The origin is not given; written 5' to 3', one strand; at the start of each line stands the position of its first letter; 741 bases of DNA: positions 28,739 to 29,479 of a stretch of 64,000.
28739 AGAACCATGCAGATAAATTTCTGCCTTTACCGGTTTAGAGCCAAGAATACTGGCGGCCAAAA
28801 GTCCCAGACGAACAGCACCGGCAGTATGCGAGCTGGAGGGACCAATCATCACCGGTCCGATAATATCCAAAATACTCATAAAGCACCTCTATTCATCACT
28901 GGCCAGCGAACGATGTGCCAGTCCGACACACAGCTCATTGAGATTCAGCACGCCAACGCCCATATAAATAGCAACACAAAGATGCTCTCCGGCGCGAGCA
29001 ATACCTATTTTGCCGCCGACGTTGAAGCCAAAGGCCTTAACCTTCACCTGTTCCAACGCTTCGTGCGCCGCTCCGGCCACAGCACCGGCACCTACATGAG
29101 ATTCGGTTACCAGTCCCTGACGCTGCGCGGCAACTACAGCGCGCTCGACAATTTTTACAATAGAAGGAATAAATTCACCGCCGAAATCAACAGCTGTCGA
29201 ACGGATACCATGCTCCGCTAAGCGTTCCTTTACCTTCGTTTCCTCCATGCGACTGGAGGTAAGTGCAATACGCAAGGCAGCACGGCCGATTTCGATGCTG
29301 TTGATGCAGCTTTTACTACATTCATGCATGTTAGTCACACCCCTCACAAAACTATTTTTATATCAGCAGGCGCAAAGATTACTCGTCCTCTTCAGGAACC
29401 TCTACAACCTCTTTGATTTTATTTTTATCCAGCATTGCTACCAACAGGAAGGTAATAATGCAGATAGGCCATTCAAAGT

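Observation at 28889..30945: HutP-family RNA-binding regulator embedded in an L-serine utilisation operon, with repeated UAG motifs in the operon leader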

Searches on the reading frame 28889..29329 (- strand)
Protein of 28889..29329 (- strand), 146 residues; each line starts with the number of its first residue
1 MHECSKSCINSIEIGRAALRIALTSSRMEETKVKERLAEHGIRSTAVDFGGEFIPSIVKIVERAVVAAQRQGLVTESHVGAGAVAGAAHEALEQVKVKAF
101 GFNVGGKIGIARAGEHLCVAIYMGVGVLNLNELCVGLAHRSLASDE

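Call 3: search_protein_families(library=pfam, proteins=[window:28889-29329:-], max_evalue=0.01)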
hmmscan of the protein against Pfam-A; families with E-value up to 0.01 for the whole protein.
window:28889-29329:- (146 aa): 1 family
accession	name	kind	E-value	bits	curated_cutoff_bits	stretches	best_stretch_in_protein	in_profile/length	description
PF09021.16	HutP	-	6e-43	146.6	25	1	14-140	1-128/128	HutP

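Call 5: search_solved_structures(query=window:28889-29329:-, max_evalue=1, show_alignments=2)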
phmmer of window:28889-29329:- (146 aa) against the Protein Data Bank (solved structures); distinct sequences matched with E-value up to 1: 0.

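Call 6: search_protein_families(library=ncbifam, proteins=[window:28889-29329:-], max_evalue=0.001)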
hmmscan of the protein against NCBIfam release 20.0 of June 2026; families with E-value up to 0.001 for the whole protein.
window:28889-29329:- (146 aa): 0 families

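Call 7: find_homologous_proteins(query=window:28889-29329:-, max_evalue=0.001)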
Query window:28889-29329:- (146 aa): 1886 proteins with E <= 0.001 among 2333 candidates; the best 120 are listed.
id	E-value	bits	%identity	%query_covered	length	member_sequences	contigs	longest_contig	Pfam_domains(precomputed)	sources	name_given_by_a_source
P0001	3.4e-78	278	96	100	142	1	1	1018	PF09021.17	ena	-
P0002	1.7e-75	269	88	100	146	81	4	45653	PF09021.17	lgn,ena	-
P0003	5.6e-72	258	86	100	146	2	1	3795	PF09021.17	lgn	-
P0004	6.9e-72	258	84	100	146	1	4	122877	PF09021.17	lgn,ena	-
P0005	8.7e-72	257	86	100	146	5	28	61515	PF09021.17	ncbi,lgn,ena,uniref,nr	ncbi:HutP family protein [uncultured Phascolarctobacterium sp.]|uniref:HutP family protein n=1 Tax=u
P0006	1.1e-71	257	86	100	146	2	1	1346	PF09021.17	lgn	-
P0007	1.4e-71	257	86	100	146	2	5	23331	PF09021.17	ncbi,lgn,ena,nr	ncbi:MAG: HutP family protein [Phascolarctobacterium sp.]|nr:HutP family protein [Phascolarctobacter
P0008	2.8e-71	256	86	100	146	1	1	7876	PF09021.17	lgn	-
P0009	4.4e-71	255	84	100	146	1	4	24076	PF09021.17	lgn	-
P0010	6.1e-71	255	86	100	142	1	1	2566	PF09021.17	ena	-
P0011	1.3e-70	253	86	99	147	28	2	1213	PF09021.17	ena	-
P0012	1.5e-70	253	85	100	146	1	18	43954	PF09021.17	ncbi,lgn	-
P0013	1.6e-70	253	85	99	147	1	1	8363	PF09021.17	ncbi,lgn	ncbi:MAG: HutP family protein [Phascolarctobacterium sp.]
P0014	2.3e-70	253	84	100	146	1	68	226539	PF09021.17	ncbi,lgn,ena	-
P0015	2.3e-70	253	84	100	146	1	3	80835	PF09021.17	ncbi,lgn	-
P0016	3.0e-70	252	86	100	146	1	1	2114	PF09021.17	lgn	-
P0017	3.6e-70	252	84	100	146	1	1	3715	PF09021.17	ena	-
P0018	4.0e-70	252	85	100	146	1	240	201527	PF09021.17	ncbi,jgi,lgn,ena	-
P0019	4.2e-70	252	85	100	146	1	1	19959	PF09021.17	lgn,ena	-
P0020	5.4e-70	252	84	100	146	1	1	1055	PF09021.17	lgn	-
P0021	6.6e-70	251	86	99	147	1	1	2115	PF09021.17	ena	-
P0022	7.4e-70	251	85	99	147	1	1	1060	PF09021.17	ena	-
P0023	8.3e-70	251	85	100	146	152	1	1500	PF09021.17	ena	-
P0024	9.9e-70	251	85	99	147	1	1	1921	PF09021.17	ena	-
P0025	1.2e-69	250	84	100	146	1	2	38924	PF09021.17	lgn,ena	-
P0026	1.3e-69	250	85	99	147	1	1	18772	PF09021.17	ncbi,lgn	ncbi:MAG: HutP family protein [Phascolarctobacterium sp.]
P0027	1.4e-69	250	85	99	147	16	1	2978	PF09021.17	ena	-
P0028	1.4e-69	250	84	100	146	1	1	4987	PF09021.17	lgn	-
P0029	1.4e-69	250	84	100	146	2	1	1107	PF09021.17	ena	-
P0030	2.0e-69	250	85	99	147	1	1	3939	PF09021.17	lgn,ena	-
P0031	2.2e-69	250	84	99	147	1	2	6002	PF09021.17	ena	-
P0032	2.2e-69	249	84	99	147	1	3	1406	PF09021.17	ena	-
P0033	2.4e-69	249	84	99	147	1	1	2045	PF09021.17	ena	-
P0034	2.7e-69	249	84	100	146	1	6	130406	PF09021.17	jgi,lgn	jgi:hypothetical protein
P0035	3.5e-69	249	84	99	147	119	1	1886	PF09021.17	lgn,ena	-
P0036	4.2e-69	249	84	100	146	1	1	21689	PF09021.17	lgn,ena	-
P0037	5.1e-69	248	84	100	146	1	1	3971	PF09021.17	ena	-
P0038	5.8e-69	248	84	100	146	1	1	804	PF09021.17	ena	-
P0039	6.8e-69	248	82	100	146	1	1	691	PF09021.17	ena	-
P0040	6.8e-69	248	86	97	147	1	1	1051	PF09021.17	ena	-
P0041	7.5e-69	248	84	99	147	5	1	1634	PF09021.17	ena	-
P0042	7.8e-69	248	84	97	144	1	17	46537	PF09021.17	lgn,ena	-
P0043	7.8e-69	248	84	99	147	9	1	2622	PF09021.17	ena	-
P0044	8.3e-69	248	84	99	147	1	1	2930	PF09021.17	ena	-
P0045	8.5e-69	248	81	99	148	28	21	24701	PF09021.17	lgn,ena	-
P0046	9.0e-69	248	82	100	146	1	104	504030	PF09021.17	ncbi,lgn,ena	-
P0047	9.6e-69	247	84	99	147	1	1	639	PF09021.17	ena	-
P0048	1.0e-68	247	85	99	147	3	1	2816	PF09021.17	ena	-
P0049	1.2e-68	247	84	100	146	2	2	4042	PF09021.17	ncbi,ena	-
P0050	1.2e-68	247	82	100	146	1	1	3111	PF09021.17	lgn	-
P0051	1.3e-68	247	85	99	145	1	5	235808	PF09021.17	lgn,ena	-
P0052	1.6e-68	247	84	100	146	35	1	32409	PF09021.17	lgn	-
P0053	1.6e-68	247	84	99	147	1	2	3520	PF09021.17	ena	-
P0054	1.7e-68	247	81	99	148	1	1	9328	PF09021.17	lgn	-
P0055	1.9e-68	247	83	100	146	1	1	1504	PF09021.17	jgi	jgi:hypothetical protein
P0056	2.1e-68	246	84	100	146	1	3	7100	PF09021.17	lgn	-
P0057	2.3e-68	246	89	100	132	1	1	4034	PF09021.17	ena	-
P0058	2.6e-68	246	84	100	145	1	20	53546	PF09021.17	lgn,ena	-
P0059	2.8e-68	246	84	100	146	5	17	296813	PF09021.17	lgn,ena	-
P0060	3.0e-68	246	83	99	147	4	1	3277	PF09021.17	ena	-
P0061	3.2e-68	246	82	100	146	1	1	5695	PF09021.17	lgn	-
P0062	3.2e-68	246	82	100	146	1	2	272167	PF09021.17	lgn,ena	-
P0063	3.5e-68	246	82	100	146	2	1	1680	PF09021.17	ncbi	-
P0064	3.9e-68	245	83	100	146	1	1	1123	PF09021.17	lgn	-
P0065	4.1e-68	245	83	99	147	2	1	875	PF09021.17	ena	-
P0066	4.7e-68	245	80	100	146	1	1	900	PF09021.17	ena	-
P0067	5.7e-68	245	82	100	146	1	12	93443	PF09021.17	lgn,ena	-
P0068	6.3e-68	245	83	100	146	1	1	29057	PF09021.17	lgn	-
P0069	6.9e-68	245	83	99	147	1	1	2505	PF09021.17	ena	-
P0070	8.1e-68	244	80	99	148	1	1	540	PF09021.17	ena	-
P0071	1.1e-67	244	86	97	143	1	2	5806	PF09021.17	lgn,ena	-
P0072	1.4e-67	244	85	97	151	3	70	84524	PF09021.17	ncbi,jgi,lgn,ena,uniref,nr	ncbi:HutP family protein [uncultured Phascolarctobacterium sp.]|uniref:HutP family protein n=1 Tax=u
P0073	1.5e-67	244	86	97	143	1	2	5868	PF09021.17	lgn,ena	-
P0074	1.5e-67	244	82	100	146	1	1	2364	PF09021.17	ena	-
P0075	1.7e-67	243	82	100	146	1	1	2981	PF09021.17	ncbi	-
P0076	2.0e-67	243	84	97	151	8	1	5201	PF09021.17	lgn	-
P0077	2.2e-67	243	82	100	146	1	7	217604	PF09021.17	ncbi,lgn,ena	-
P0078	2.3e-67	243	80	99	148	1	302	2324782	PF09021.17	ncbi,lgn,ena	-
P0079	2.5e-67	243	86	97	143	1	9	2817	PF09021.17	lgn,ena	-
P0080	2.8e-67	243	84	94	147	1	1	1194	PF09021.17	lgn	-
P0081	3.0e-67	243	80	99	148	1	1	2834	PF09021.17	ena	-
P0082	3.3e-67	242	86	97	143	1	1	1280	PF09021.17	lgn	-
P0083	3.5e-67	242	84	94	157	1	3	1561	PF09021.17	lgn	-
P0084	4.0e-67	242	85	94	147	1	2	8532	PF09021.17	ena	-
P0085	4.4e-67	242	82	100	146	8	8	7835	PF09021.17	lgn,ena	-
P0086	5.5e-67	242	82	100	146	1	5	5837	PF09021.17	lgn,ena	-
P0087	6.9e-67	241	85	97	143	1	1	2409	PF09021.17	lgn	-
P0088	7.3e-67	241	81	100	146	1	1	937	PF09021.17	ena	-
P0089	7.5e-67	241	83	97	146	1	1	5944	PF09021.17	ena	-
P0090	8.4e-67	241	82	100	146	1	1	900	PF09021.17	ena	-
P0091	9.7e-67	241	82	100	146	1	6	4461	PF09021.17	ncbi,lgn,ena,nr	ncbi:MAG: HutP family protein [Phascolarctobacterium sp.]|nr:HutP family protein [Phascolarctobacter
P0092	1.7e-66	240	81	100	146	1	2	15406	PF09021.17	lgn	-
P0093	2.1e-66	240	81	100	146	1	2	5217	PF09021.17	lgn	-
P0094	2.3e-66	240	78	100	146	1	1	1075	PF09021.17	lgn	-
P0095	2.7e-66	240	79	99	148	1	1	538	PF09021.17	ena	-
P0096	3.3e-66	239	81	100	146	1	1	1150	PF09021.17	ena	-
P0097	3.5e-66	239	85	93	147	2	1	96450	PF09021.17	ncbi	-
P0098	4.0e-66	239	79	100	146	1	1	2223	PF09021.17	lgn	-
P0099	5.2e-66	239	79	100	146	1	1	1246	PF09021.17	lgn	-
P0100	7.8e-66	238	81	100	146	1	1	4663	PF09021.17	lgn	-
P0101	8.3e-66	238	79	100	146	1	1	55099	PF09021.17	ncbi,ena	-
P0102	8.4e-66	238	79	100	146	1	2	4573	PF09021.17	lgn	-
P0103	8.4e-66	238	81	100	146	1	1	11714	PF09021.17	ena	-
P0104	8.5e-66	238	81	100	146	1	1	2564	PF09021.17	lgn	-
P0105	1.3e-65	237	81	100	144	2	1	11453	PF09021.17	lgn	-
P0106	1.4e-65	237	77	100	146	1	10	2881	PF09021.17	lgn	-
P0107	1.9e-65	237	81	100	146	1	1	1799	PF09021.17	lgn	-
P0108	1.9e-65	237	78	100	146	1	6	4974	PF09021.17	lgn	-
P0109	1.9e-65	237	77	100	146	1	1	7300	PF09021.17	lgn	-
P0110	2.3e-65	237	82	97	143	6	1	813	PF09021.17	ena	-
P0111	2.3e-65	237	81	100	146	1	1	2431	PF09021.17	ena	-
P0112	2.4e-65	236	85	94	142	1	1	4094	PF09021.17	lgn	-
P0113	2.5e-65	236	82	100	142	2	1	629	PF09021.17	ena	-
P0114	2.6e-65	236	81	99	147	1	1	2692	PF09021.17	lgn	-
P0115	3.3e-65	236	77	100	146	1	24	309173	PF09021.17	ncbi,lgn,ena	-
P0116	3.6e-65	236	79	100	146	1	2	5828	PF09021.17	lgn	-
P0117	3.7e-65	236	81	100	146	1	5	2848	PF09021.17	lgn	-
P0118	3.7e-65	236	80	100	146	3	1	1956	PF09021.17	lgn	-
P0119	3.8e-65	236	81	100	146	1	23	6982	PF09021.17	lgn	-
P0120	4.2e-65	236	84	97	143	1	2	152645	PF09021.17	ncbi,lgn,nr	ncbi:MAG: HutP family protein [Phascolarctobacterium sp.]|nr:HutP family protein [Phascolarctobacter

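Call 16: search_protein_representatives(protein=window:28889-29329:-)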
Query: 146 residues. Proteins with E-value up to 0.001 (for the whole library): 240; up to 1e-10: 135; up to 1e-30: 10. The best 150 are listed.
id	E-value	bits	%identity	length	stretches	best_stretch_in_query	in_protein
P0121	1.6e-56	206.2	98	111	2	86-146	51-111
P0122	7.3e-52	191.2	92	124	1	1-104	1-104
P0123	2.7e-46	173.1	96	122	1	1-91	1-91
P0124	3.5e-46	172.8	65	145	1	11-144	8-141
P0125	5.5e-39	149.5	60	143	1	11-140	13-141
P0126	5.9e-37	142.9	74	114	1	8-106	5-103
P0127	3.2e-35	137.3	48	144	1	11-143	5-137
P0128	3.8e-32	127.4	46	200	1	11-142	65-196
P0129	3.5e-31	124.3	93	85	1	1-68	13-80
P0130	5.5e-31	123.6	46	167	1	7-142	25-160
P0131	2.5e-30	121.5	63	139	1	6-110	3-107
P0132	4.2e-30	120.8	65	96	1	48-140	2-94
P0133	1.0e-29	119.5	79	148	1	8-85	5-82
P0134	1.6e-29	118.9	42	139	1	12-143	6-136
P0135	2.6e-29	118.2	56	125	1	10-143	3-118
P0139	4.6e-28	114.2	43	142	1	14-141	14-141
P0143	7.1e-27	110.3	40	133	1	13-141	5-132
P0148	1.2e-26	109.6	42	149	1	10-142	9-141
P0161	1.3e-23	99.8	42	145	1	15-142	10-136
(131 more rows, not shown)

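Call 21: search_solved_structures(query=A2, max_evalue=10, show_alignments=2)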
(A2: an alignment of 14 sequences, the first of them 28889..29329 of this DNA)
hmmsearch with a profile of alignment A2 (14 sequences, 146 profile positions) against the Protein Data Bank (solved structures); distinct sequences matched with E-value up to 10: 1.
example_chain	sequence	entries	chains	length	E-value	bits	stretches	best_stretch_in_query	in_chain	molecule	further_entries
4ok9_A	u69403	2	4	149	0.014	18.7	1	8-126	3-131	Hut operon positive regulatory protein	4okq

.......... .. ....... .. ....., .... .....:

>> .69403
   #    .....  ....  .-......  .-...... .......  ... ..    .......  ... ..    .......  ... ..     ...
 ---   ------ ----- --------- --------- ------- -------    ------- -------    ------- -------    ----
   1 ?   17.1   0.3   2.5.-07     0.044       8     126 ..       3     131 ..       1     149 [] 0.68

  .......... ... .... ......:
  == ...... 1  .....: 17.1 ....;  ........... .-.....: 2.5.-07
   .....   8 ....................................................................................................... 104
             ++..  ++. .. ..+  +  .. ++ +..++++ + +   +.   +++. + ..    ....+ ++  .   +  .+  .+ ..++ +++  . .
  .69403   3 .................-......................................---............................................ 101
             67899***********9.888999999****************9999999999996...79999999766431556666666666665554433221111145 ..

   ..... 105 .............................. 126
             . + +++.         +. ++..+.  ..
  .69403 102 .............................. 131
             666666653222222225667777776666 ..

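Call 24: find_related_loci(query=A3, collection=genome_contigs, flank=6000)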
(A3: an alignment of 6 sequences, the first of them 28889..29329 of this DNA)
Query A3 (146 aa) in genome_contigs; peptide patterns used: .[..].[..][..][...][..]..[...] (x = any residue, [..] = any of these).
600 stretches matched a pattern (row limit reached: there are more); 506 encode a relative of the query (tblastn E <= 1e-3); the best 80 are kept; 80 distinct loci.
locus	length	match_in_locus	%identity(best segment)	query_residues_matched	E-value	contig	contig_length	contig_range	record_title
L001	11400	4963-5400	99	1-146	7e-92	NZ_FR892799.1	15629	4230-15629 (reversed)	Phascolarctobacterium succinatutens CAG:287, whole genome shotgun sequence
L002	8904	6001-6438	99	1-146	4e-91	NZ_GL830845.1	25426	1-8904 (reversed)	Phascolarctobacterium succinatutens YIT 12067 Scfld2, whole genome shotgun sequence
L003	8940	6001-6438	99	1-146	4e-91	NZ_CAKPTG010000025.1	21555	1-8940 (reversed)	MAG: uncultured Phascolarctobacterium sp. isolate REFINED_METABAT215_TOP10_CONTIGS_1500_ASSEMBLY_K77_MERGED__Hadza_MoBio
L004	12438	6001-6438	99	1-146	4e-91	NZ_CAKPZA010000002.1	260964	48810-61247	MAG: uncultured Phascolarctobacterium sp. isolate REFINED_METABAT215_TOP10_CONTIGS_1500_ASSEMBLY_K77_MERGED__Hadza_MoBio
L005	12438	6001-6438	99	1-146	4e-91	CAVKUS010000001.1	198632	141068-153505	Bacteroides sp. CAG:545 isolate H07686-L1_cleanbin_000005 genome assembly, contig: Spades_H07686-L1_contig_5, whole geno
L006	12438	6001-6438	99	1-146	4e-91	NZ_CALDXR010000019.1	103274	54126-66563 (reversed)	MAG: uncultured Phascolarctobacterium sp. isolate ERR2619708_bin.13_CONCOCT_v1.1_MAG ERZ1026776.26, whole genome shotgun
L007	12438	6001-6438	99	1-146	4e-91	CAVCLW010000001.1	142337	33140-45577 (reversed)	Escherichia coli isolate H07624-L1_cleanbin_000004 genome assembly, contig: Spades_H07624-L1_contig_30, whole genome sho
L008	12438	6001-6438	98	1-146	1e-90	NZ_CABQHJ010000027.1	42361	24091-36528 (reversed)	MAG: uncultured Phascolarctobacterium sp. isolate MGYG-HGUT-00591, whole genome shotgun sequence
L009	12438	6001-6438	98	1-146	2e-90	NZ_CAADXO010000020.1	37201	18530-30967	MAG: uncultured Phascolarctobacterium sp. isolate HGM14019, whole genome shotgun sequence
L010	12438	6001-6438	98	1-146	4e-90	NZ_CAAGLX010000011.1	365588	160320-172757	MAG: uncultured Phascolarctobacterium sp. isolate HGM14018, whole genome shotgun sequence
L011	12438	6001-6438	92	1-146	8e-81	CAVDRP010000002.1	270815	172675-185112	Bacteroidaceae bacterium isolate G02647-L1_cleanbin_000024 genome assembly, contig: Spades_G02647-L1_contig_7, whole gen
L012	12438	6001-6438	91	1-146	4e-80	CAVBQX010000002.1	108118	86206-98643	Segatella copri isolate H07663-L1_cleanbin_000002 genome assembly, contig: Spades_H07663-L1_contig_61, whole genome shot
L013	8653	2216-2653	90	1-146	3e-79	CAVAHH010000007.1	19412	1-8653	bacterium isolate H07605-L1_cleanbin_000016 genome assembly, contig: Spades_H07605-L1_contig_952, whole genome shotgun s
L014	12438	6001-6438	90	1-146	3e-79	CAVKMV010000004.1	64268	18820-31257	Ruminococcus intestinalis isolate H07659-L1_cleanbin_000011 genome assembly, contig: Spades_H07659-L1_contig_139, whole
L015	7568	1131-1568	90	1-146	4e-76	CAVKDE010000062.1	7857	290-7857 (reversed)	Duodenibacillus sp. isolate H07656-L1_cleanbin_000015 genome assembly, contig: Spades_H07656-L1_contig_3118, whole genom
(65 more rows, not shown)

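Call 41: predict_structure(alignment_id=A2)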
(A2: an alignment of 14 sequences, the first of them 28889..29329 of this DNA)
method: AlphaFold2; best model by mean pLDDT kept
length: 146 residues; sequences in the alignment: 14
mean_pLDDT: 90.3   pTM: 0.84
mean pLDDT of the five models: 90.3, 90.0, 89.7, 89.5, 88.8
residues with pLDDT >= 90: 115; 70-90: 20; 50-70: 5; < 50: 6
segments of 3 or more residues with pLDDT < 50: 1-6
pLDDT, mean of each block of 10 residues (from residue 1): 50 95 96 96 96 93 97 91 97 92 94 95 89 94 75
secondary structure, 60 per line:
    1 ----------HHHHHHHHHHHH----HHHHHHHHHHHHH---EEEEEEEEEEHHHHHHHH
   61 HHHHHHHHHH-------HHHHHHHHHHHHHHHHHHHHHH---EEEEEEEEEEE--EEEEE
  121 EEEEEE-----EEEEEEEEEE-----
elements in order: H11-22 H27-39 E43-52 H53-70 H78-99 E103-113 E116-126 E132-141

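Call 43: fold_search(model_id=the predicted structure, library=pdb)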
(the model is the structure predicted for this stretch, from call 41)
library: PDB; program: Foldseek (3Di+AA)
matches with E <= 10: 415; with E <= 0.001: 11
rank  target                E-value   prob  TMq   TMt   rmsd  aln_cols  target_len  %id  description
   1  1vea_B                7.1e-08  1.00  0.72  0.73   2.9       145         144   17  Crystal Structure of HutP, an RNA binding antitermination protein (released 2004-07-20)
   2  1wpv_A                7.9e-07  1.00  0.73  0.73   2.7       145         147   19  Crystal Structure of Activated Binary complex of HutP, an RNA binding anti-termination protein (released 2005-03-15)
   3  1wmq_A                1.4e-06  1.00  0.70  0.71   3.2       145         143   20  Structure of the HutP antitermination complex bound to a single stranded region of hut mRNA (released 2005-03-15)
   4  1wmq_B                3.6e-06  1.00  0.68  0.70   3.1       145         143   18  Structure of the HutP antitermination complex bound to a single stranded region of hut mRNA (released 2005-03-15)
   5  4ok9_A                5.6e-06  1.00  0.73  0.73   2.8       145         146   26  Crystal structure of the single-stranded RNA binding protein HutP from Geobacillus thermodenitrificans (released 2014-03-19)
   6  4h4l_C                7.7e-06  1.00  0.69  0.72   2.8       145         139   19  Crystal Structure of ternary complex of HutP(HutP-L-His-Zn) (released 2013-09-04)
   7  1wrn_A                9.9e-06  1.00  0.68  0.68   3.6       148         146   18  Metal Ion dependency of the antiterminator protein, HutP, for binding to the terminator region of hut mRNA- A structur (released 2005-08-30)
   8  4h4l_B                1.1e-05  1.00  0.71  0.72   2.8       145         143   19  Crystal Structure of ternary complex of HutP(HutP-L-His-Zn) (released 2013-09-04)
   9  1vea_A                1.5e-05  1.00  0.70  0.71   3.2       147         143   17  Crystal Structure of HutP, an RNA binding antitermination protein (released 2004-07-20)
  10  4h4l_I                5.2e-05  1.00  0.69  0.71   3.0       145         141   19  Crystal Structure of ternary complex of HutP(HutP-L-His-Zn) (released 2013-09-04)
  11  4h4l_D                9.7e-05  1.00  0.69  0.71   2.8       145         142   20  Crystal Structure of ternary complex of HutP(HutP-L-His-Zn) (released 2013-09-04)
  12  6m37_C                2.1e-02  0.87  0.35  0.42   7.5       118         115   12  The crystal structure of B. subtilis RsbV/RsbW complex in the hexagonal crystal form (released 2020-07-15)
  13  6m37_A                2.7e-02  0.87  0.33  0.39   4.3        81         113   16  The crystal structure of B. subtilis RsbV/RsbW complex in the hexagonal crystal form (released 2020-07-15)
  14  8ih8_C                2.9e-02  0.98  0.41  0.45   5.5        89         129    8  anti-sigmaF factor and Anti-sigmaF factor antagonist complex(usfx-RsfB) (released 2024-02-28)
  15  8jzt_D                2.9e-02  0.95  0.37  0.40   5.5        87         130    9  The sigF and anti-sigma factor complex (released 2024-10-16)
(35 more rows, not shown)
